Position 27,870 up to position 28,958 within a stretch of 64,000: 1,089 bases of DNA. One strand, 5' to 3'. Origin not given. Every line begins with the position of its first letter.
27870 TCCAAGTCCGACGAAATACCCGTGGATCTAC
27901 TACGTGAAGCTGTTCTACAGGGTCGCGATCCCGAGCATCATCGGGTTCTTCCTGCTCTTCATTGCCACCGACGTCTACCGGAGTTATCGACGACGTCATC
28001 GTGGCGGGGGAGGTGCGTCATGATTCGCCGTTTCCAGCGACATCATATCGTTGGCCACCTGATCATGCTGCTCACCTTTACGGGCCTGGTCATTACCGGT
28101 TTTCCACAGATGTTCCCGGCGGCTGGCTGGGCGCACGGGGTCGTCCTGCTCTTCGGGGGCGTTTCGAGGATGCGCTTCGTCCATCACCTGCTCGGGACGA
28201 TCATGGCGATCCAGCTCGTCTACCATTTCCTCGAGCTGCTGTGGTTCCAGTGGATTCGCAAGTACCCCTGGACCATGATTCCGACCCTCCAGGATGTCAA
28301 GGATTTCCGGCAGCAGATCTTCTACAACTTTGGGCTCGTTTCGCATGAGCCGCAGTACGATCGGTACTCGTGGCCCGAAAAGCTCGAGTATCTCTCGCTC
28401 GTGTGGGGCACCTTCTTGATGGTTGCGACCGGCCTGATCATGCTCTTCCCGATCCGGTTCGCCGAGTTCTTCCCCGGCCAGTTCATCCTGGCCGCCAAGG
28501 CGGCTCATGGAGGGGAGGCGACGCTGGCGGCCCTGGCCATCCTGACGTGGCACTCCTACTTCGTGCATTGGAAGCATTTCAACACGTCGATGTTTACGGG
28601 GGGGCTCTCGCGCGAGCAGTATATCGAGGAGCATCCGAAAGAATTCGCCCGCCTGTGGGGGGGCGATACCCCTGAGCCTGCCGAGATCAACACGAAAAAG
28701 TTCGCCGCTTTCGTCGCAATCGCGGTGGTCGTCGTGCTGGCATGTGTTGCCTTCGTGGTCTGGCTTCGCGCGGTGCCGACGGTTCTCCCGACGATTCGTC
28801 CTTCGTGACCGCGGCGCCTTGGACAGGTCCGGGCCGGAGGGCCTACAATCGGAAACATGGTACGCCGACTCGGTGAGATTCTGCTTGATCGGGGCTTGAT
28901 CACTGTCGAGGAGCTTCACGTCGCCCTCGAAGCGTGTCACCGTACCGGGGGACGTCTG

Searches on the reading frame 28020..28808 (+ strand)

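Call 55: search_protein_families(library=pfam, proteins=[window:28020-28808:+], max_evalue=0.001)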
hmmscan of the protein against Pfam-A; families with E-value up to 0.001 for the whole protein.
window:28020-28808:+ (262 aa): 1 family
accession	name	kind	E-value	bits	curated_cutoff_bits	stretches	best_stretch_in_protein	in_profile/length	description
PF01292.26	Ni_hydr_CYTB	-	2.8e-09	37.4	30.1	1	7-194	4-179/179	Prokaryotic cytochrome b561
